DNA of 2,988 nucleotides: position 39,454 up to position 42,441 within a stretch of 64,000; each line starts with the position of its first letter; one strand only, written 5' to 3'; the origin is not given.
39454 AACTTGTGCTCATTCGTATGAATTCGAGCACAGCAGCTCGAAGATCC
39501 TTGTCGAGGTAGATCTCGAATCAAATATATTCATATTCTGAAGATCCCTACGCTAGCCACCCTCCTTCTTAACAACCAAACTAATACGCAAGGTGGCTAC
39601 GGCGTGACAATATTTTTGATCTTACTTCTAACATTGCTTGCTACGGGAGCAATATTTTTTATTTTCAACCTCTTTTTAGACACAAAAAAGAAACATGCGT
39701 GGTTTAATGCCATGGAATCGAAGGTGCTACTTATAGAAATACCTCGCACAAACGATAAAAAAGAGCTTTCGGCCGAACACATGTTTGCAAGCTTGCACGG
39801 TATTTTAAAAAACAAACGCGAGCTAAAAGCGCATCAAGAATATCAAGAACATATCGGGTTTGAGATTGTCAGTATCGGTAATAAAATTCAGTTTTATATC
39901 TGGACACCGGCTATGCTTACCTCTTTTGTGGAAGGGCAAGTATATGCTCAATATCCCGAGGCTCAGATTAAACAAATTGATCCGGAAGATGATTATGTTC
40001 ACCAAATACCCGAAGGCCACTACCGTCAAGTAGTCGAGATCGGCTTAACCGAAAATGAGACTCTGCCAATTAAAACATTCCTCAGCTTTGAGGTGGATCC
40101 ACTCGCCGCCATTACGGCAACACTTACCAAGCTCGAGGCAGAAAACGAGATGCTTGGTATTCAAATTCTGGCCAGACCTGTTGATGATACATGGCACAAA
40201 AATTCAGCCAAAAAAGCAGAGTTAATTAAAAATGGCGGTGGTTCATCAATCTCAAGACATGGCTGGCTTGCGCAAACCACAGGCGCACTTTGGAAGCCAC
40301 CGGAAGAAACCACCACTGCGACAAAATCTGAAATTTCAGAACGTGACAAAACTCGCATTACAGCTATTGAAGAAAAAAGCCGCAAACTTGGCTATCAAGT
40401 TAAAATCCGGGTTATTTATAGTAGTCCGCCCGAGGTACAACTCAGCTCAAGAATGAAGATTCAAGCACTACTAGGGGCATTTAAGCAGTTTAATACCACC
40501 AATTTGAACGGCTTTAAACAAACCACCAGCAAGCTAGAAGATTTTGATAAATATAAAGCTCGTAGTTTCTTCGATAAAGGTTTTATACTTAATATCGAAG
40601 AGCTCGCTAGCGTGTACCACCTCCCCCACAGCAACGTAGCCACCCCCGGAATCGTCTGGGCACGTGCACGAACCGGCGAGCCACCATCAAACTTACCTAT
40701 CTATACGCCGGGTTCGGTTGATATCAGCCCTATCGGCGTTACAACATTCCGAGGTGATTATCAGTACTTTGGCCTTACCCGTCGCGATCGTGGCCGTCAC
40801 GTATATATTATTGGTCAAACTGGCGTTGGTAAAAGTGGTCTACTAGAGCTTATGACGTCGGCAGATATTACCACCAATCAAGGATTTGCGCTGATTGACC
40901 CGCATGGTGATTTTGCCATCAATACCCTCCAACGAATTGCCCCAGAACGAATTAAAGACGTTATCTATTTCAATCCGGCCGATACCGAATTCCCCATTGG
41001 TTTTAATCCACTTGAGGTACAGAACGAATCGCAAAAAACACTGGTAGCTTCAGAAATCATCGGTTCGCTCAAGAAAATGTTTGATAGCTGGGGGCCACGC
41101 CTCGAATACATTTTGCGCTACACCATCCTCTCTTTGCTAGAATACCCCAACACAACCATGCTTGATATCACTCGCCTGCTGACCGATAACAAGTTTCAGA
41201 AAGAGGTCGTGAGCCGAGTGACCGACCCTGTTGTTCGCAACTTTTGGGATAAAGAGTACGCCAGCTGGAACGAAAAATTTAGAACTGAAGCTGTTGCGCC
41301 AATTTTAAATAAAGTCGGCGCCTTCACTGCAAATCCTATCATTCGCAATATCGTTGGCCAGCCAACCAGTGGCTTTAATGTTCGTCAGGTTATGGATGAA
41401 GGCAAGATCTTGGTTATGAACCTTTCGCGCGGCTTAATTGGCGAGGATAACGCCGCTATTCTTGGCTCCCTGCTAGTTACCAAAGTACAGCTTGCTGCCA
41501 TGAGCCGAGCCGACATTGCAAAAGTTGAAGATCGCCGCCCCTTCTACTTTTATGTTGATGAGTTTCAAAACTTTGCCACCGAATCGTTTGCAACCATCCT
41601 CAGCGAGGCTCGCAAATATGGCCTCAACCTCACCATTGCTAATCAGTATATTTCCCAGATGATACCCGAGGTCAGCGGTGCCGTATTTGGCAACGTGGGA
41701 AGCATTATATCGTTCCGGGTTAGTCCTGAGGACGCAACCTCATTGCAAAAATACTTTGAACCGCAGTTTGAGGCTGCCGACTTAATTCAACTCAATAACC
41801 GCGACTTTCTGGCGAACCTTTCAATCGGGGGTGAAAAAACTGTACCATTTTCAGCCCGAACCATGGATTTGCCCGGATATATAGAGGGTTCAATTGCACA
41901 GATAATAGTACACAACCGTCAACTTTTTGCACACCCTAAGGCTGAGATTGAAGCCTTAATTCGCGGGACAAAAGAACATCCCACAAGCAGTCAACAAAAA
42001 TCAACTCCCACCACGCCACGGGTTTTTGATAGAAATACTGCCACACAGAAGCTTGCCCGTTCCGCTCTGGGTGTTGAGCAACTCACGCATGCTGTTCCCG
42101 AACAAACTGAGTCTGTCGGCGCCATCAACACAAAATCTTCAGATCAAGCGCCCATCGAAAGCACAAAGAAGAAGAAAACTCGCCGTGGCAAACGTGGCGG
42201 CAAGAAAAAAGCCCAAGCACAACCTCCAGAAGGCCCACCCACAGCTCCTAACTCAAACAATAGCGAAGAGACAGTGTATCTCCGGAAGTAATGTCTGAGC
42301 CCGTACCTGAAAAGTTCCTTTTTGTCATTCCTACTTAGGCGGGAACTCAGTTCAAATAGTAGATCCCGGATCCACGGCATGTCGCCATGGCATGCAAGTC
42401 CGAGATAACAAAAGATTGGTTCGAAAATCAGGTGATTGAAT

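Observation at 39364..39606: Strong promoter, UUCG hairpin, 32-codon sORF and a three-way SD/anti-SD switch in front of the T4CP-like ATPase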

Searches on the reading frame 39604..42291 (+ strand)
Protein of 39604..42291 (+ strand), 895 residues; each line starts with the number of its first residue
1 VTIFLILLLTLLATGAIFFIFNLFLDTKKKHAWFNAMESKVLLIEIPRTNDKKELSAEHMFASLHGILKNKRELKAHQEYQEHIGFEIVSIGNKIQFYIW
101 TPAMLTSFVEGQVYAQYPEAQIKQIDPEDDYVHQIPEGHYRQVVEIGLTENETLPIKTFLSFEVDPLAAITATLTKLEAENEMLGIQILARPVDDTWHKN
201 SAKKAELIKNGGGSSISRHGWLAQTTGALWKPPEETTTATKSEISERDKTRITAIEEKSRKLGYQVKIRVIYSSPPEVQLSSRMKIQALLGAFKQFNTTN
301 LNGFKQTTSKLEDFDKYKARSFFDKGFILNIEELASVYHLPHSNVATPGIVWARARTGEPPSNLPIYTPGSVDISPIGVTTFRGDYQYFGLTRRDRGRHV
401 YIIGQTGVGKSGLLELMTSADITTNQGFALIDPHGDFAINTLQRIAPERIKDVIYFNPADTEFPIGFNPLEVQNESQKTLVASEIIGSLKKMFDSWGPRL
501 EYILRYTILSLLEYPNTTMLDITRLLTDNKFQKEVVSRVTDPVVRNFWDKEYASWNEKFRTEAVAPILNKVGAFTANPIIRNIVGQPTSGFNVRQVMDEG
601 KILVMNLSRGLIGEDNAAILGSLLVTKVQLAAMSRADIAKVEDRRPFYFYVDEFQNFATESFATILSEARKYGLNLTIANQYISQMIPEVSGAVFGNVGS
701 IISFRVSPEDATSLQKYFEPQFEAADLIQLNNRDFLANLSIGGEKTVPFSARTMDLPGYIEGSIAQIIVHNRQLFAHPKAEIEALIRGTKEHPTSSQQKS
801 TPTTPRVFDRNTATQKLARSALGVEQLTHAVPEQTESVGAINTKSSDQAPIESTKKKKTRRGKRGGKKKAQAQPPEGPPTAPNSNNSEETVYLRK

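Call 9: search_protein_families(library=pfam, proteins=[window:39604-42291:+])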
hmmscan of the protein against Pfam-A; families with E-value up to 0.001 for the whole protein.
window:39604-42291:+ (895 aa): 4 families
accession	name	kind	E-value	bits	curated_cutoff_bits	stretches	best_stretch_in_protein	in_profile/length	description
PF10412.15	TrwB_AAD_bind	-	5.6e-10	39.1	20.5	1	395-706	13-310/387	Type IV secretion-system coupling protein DNA-binding domain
PF01935.23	DUF87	-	1.8e-06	28.6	23.2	1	398-545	24-146/220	Helicase HerA, central domain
PF12696.13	TraG-D_C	-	3.6e-05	24.1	22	1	646-687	1-43/126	TraM recognition site of TraD and TraG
PF02534.20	T4SS-DNA_transf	-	0.00016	21.1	20.1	0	393-686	38-344/468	Type IV secretory system Conjugative DNA transfer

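Call 10: search_protein_families(library=ncbifam, proteins=[window:39604-42291:+])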
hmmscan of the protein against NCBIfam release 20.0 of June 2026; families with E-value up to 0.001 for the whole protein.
window:39604-42291:+ (895 aa): 4 families
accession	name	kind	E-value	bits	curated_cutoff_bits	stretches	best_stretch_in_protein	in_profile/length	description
TIGR03743.1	SXT_TraD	subfamily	8e-14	51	366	2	394-553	172-337/636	conjugative transfer system coupling protein TraD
NF045973.1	conju_CD1115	equivalog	1.6e-08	33.9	250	1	619-712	264-363/442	VirD4-like conjugal transfer protein, CD1115 family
TIGR03754.1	conj_TOL_TraD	equivalog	4.5e-08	32.1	647.55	1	391-438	174-221/643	type IV conjugative transfer system coupling protein TraD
NF053655.1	CedD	equivalog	0.00012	20.9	600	0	387-446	211-269/527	DNA-translocating ATPase CedD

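Call 11: find_related_loci(query=window:39604-42291:+, collection=genome_contigs, flank=3000)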
Query window:39604-42291:+ (895 aa) in genome_contigs; peptide patterns used: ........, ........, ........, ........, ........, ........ (x = any residue, [..] = any of these).
600 stretches matched a pattern (row limit reached: there are more); 562 encode a relative of the query (tblastn E <= 1e-3); the best 80 are kept; 80 distinct loci.
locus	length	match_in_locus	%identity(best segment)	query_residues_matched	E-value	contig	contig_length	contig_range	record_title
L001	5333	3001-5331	96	1-777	0e+0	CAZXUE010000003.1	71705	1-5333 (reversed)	MAG TPA_asm: uncultured Candidatus Saccharibacteria bacterium isolate SRP285395_co1_531 genome assembly, contig: NODE_41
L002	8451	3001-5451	82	16-826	0e+0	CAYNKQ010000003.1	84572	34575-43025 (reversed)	MAG TPA_asm: uncultured Candidatus Saccharibacteria bacterium isolate SRP344714_co2_35 genome assembly, contig: NODE_581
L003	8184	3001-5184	39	41-792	1e-167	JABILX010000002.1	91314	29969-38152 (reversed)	MAG: Candidatus Peregrinibacteria bacterium isolate SI054_bin82 k141_741902, whole genome shotgun sequence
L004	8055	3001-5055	40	82-791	1e-165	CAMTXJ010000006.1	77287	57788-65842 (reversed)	MAG: uncultured Candidatus Peregrinibacteria bacterium isolate G01_MAG_00008 genome assembly, contig: G01_MAG_00008_0000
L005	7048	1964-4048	40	64-786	2e-164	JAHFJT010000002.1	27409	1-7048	MAG: Candidatus Peregrinibacteria bacterium isolate nzgw392 NODE_1587_length_27410_cov_3.141119, whole genome shotgun se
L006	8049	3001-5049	40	85-791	5e-164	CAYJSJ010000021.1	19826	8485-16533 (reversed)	MAG TPA_asm: uncultured Candidatus Peribacteria bacterium isolate ERP125453_co1_464 genome assembly, contig: NODE_2678_l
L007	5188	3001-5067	40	84-796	7e-164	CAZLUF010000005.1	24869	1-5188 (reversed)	MAG TPA_asm: uncultured Candidatus Peribacteria bacterium isolate SRP278252_co2_102 genome assembly, contig: NODE_3978_l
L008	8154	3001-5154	39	37-786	2e-163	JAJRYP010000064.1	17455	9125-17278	MAG: Patescibacteria group bacterium isolate Dive96_bin3.358 k141_1767045, whole genome shotgun sequence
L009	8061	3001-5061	39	80-791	5e-162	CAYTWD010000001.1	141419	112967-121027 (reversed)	MAG TPA_asm: uncultured Candidatus Peribacteria bacterium isolate SRP342105_co2_394 genome assembly, contig: NODE_80_len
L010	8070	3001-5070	39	82-795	5e-162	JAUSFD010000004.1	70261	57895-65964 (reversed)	MAG: Candidatus Peregrinibacteria bacterium isolate E14_maxbin.275 E14_k141_15099, whole genome shotgun sequence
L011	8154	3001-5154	38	41-786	3e-162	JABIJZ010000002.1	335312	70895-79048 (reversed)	MAG: Candidatus Peregrinibacteria bacterium isolate SI054_bin37 k141_583108, whole genome shotgun sequence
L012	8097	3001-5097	39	60-786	8e-162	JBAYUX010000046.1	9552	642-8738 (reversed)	MAG: Candidatus Gracilibacteria bacterium isolate SO_2016_LW3_46 scaffold10728_LW162_2016, whole genome shotgun sequence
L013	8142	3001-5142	38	40-786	7e-162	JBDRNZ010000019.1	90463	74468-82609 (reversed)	MAG: Candidatus Peregrinibacteria bacterium isolate MEGAHIT-group-1.923 k141_8141820, whole genome shotgun sequence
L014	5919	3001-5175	38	50-809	2e-161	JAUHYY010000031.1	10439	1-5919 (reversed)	MAG: bacterium isolate 3_bin.90 NODE_7489_length_10439_cov_0.982933, whole genome shotgun sequence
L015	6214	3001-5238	39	31-791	1e-161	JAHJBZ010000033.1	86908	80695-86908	MAG: Patescibacteria group bacterium isolate Modern_marine.mb.280 Modern_marine.mb.280_k141_1000537, whole genome shotgu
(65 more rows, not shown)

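Call 14: find_homologous_proteins(query=window:39604-42291:+, max_evalue=1e-50)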
Query window:39604-42291:+ (895 aa): 7322 proteins with E <= 1e-50 among 8000 candidates; the best 120 are listed.
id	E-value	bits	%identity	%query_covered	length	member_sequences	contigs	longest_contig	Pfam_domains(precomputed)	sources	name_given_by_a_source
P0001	0.0e+0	2016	100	100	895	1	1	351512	PF26449.1,PF10412.16,PF01935.24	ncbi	ncbi:MAG: type IV secretion system DNA-binding domain-containing protein [Candidatus Saccharimonadal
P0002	0.0e+0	1788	88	98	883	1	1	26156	PF26449.1,PF10412.16,PF01935.24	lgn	-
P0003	0.0e+0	1576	82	91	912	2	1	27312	PF26449.1,PF10412.16,PF01935.24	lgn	-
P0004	0.0e+0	1555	82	92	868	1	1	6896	PF26449.1,PF10412.16,PF01935.24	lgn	-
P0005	0.0e+0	1542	83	89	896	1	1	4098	PF26449.1,PF10412.16,PF01935.24,PF12696.14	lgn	-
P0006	0.0e+0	1540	81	93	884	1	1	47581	PF26449.1,PF10412.16,PF01935.24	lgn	-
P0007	0.0e+0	1467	77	90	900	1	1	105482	PF26449.1,PF10412.16,PF01935.24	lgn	-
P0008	0.0e+0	1285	70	90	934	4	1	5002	PF26449.1,PF10412.16,PF01935.24,PF02534.21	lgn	-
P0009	0.0e+0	1263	69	92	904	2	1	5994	PF26449.1,PF10412.16,PF01935.24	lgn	-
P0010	0.0e+0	1263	73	85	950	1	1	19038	PF26449.1,PF10412.16,PF01935.24,PF02534.21,PF12696.14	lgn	-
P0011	0.0e+0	1240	70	86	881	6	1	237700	PF26449.1,PF10412.16,PF01935.24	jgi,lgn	jgi:hypothetical protein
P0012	0.0e+0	1100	64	86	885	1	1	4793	PF26449.1,PF10412.16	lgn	-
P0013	0.0e+0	1096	65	84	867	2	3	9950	PF26449.1,PF10412.16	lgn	-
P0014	0.0e+0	1089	63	86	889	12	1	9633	PF26449.1,PF10412.16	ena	-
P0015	0.0e+0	1084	63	87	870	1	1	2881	PF26449.1,PF10412.16,PF01935.24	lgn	-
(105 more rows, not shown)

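Call 15: find_encoding_contigs(protein=P0002, flank=2000, max_places=2)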
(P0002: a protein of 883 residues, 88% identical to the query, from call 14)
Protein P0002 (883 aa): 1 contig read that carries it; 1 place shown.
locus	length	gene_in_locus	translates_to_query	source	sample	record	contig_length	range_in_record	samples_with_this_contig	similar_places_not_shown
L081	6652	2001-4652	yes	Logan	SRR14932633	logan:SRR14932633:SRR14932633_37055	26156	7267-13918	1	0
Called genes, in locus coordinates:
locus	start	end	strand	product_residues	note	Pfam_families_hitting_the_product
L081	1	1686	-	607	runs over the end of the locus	PF02463:SMC_N (faint), PF13304:AAA_21 (faint), PF00005:ABC_tran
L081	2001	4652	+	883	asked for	PF26449:DUF8128, PF01935:DUF87 (weak), PF10412:TrwB_AAD_bind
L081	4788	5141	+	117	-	PF01197:Ribosomal_L31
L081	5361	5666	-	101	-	-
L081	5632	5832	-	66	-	-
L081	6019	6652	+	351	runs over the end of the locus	PF03462:PCRF, PF00472:RF-1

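Call 16: find_encoding_contigs(protein=P0006, flank=2000, max_places=2)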
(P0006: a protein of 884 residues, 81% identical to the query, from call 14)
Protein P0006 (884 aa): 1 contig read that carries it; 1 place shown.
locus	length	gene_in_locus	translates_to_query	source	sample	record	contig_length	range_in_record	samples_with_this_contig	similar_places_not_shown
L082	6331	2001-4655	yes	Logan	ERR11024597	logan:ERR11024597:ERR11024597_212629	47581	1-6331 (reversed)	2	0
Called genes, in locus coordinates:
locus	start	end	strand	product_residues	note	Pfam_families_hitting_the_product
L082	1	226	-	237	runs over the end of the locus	PF00318:Ribosomal_S2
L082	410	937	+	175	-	-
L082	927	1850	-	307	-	-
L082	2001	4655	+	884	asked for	PF26449:DUF8128, PF10412:TrwB_AAD_bind, PF01935:DUF87 (weak)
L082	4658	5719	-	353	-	-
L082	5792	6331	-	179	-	?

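Call 17: find_encoding_contigs(protein=P0007, flank=2000, max_places=2)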
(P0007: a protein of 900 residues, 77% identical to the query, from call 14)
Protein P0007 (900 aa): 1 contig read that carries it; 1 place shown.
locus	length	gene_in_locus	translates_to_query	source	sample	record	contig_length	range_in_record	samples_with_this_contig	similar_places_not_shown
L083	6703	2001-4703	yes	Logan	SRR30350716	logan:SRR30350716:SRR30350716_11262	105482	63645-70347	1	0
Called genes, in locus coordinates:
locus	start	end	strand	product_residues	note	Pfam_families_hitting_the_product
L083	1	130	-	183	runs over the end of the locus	PF01765:RRF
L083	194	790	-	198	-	PF00889:EF_TS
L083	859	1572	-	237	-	PF00318:Ribosomal_S2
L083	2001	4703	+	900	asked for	PF26449:DUF8128, PF01935:DUF87, PF10412:TrwB_AAD_bind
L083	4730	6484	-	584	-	PF01464:SLT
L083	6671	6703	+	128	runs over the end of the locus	PF01197:Ribosomal_L31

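Call 18: find_encoding_contigs(protein=P0011, flank=2000, max_places=2)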
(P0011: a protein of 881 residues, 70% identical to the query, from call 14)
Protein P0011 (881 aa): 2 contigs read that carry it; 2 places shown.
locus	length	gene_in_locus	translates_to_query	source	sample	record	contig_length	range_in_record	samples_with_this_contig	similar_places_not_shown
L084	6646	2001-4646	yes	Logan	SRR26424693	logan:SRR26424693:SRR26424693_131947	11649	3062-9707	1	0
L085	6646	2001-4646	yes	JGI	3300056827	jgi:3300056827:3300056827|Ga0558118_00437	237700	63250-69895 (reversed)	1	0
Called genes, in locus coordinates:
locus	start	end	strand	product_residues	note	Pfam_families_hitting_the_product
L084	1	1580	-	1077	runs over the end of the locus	PF00580:UvrD-helicase, PF13245:AAA_19, PF13604:AAA_30 (faint), PF13361:UvrD_C, PF13538:UvrD_C_2 (faint), PF12705:PDDEXK_1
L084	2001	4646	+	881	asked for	PF26449:DUF8128, PF01935:DUF87 (weak), PF10412:TrwB_AAD_bind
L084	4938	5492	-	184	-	-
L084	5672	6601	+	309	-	PF03547:Mem_trans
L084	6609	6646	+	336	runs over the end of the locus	PF02547:Queuosine_synth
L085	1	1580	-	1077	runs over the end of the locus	PF00580:UvrD-helicase, PF13245:AAA_19, PF13604:AAA_30 (faint), PF13361:UvrD_C, PF13538:UvrD_C_2 (faint), PF12705:PDDEXK_1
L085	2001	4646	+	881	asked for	PF26449:DUF8128, PF01935:DUF87 (weak), PF10412:TrwB_AAD_bind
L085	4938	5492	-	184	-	-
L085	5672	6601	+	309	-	PF03547:Mem_trans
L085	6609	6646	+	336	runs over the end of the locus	PF02547:Queuosine_synth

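Call 20: find_encoding_contigs(protein=P0003, flank=1000, max_places=2)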
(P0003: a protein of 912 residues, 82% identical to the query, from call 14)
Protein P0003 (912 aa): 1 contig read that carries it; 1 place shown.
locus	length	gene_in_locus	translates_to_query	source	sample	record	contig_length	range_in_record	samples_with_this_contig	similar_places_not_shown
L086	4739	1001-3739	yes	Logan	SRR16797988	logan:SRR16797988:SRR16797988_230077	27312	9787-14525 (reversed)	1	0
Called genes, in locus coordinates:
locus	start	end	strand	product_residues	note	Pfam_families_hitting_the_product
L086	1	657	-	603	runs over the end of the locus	PF00005:ABC_tran, PF02463:SMC_N (weak), PF13304:AAA_21 (faint)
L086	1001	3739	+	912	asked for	PF26449:DUF8128, PF01935:DUF87 (weak), PF10412:TrwB_AAD_bind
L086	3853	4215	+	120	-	PF01197:Ribosomal_L31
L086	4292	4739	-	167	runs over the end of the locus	-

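Call 21: find_encoding_contigs(protein=P0010, flank=1000, max_places=2)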
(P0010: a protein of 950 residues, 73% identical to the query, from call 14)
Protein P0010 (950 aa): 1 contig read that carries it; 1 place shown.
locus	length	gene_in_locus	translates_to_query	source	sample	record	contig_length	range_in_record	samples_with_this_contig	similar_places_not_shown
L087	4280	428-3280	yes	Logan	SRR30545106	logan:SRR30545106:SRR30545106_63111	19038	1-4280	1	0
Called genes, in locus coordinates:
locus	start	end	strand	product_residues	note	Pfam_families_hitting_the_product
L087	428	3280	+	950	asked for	PF26449:DUF8128, PF02534:T4SS-DNA_transf (faint), PF01935:DUF87 (weak), PF10412:TrwB_AAD_bind, PF12696:TraG-D_C (faint)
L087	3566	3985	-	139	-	PF12732:YtxH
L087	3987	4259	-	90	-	-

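Call 22: find_encoding_contigs(protein=P0009, flank=1000, max_places=2)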
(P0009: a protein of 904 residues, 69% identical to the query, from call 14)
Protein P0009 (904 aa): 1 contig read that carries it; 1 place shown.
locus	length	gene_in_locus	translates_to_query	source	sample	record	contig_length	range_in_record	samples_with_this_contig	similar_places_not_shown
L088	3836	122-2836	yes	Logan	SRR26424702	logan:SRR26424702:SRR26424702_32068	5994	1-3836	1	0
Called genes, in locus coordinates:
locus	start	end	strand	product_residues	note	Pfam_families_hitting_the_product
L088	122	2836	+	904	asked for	PF26449:DUF8128, PF01935:DUF87, PF10412:TrwB_AAD_bind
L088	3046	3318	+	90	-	-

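Call 23: find_encoding_contigs(protein=P0013, flank=1000, max_places=3)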
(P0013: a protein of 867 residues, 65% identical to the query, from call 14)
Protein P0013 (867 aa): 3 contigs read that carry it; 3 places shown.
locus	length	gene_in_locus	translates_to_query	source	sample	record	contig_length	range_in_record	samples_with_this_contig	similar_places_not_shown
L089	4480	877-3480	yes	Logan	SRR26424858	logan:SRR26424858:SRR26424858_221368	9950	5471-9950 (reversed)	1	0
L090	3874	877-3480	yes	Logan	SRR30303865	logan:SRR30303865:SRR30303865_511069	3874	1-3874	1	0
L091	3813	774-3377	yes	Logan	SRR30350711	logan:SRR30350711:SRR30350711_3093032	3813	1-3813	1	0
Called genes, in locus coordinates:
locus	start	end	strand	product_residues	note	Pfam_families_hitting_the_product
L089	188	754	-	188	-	-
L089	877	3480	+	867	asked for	PF26449:DUF8128, PF10412:TrwB_AAD_bind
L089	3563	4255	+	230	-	PF02463:SMC_N (weak), PF13555:AAA_29 (weak), PF00005:ABC_tran, PF13304:AAA_21 (faint)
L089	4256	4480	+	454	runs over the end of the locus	PF12704:MacB_PCD (weak), PF02687:FtsX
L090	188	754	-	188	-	-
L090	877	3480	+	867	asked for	PF26449:DUF8128, PF10412:TrwB_AAD_bind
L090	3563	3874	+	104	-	?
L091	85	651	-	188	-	-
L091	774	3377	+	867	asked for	PF26449:DUF8128, PF10412:TrwB_AAD_bind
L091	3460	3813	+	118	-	?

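Call 29: find_encoding_contigs(protein=P0004, flank=1000, max_places=2)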
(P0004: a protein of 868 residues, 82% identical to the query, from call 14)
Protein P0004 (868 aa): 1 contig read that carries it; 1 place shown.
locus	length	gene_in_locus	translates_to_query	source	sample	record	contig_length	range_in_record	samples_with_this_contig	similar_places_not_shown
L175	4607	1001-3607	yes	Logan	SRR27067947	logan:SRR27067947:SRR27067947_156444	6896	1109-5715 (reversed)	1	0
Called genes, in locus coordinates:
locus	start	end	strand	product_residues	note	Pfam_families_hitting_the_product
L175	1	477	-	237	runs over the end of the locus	PF00318:Ribosomal_S2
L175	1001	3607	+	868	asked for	PF26449:DUF8128, PF01935:DUF87 (weak), PF10412:TrwB_AAD_bind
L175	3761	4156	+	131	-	PF01197:Ribosomal_L31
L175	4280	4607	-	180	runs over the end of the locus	-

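Call 30: find_encoding_contigs(protein=P0005, flank=1000, max_places=2)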
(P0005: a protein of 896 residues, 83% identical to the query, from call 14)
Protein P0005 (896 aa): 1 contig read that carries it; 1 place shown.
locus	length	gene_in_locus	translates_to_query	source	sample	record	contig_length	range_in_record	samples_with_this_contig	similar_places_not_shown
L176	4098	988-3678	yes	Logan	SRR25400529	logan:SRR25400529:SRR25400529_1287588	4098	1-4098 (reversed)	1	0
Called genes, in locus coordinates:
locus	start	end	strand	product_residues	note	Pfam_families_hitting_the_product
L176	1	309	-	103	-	?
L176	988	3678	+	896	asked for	PF26449:DUF8128, PF01935:DUF87 (weak), PF10412:TrwB_AAD_bind, PF12696:TraG-D_C (faint)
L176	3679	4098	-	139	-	?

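Call 31: find_encoding_contigs(protein=P0008, flank=1000, max_places=4)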
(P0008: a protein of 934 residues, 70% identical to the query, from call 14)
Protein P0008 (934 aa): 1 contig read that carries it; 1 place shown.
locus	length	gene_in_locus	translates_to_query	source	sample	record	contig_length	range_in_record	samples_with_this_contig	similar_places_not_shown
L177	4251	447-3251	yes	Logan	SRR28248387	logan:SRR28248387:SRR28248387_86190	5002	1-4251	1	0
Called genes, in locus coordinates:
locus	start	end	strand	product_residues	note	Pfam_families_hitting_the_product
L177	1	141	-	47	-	?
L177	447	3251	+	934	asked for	PF26449:DUF8128, PF02534:T4SS-DNA_transf (faint), PF01935:DUF87, PF10412:TrwB_AAD_bind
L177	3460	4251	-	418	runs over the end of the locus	-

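Call 67: find_encoding_contigs(protein=P0012, flank=1000, max_places=3)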
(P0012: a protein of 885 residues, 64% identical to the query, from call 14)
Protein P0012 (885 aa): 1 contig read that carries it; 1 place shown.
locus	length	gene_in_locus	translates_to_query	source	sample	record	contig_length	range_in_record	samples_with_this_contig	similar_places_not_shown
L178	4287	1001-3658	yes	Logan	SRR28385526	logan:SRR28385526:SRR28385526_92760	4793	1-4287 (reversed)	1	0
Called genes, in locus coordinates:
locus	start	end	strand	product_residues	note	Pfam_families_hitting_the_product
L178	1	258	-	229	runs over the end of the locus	PF27462:RecX_N, PF21982:RecX_HTH1 (faint), PF02631:RecX_HTH2 (weak)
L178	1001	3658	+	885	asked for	PF26449:DUF8128, PF10412:TrwB_AAD_bind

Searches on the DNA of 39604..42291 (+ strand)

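Call 66: search_rna_families(sources=[L002, L083, L084, L087, L175, L176, L177], threshold=evalue, max_evalue=1)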
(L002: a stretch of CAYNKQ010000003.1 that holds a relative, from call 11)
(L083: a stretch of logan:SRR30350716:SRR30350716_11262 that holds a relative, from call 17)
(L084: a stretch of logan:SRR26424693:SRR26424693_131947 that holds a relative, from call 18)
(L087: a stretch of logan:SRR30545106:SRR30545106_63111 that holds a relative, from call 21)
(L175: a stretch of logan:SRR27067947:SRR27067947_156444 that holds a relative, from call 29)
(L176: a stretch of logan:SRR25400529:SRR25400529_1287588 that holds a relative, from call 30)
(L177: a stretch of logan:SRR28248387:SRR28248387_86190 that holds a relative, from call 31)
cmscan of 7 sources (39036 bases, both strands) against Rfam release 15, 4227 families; matches with E-value up to 1: 0.
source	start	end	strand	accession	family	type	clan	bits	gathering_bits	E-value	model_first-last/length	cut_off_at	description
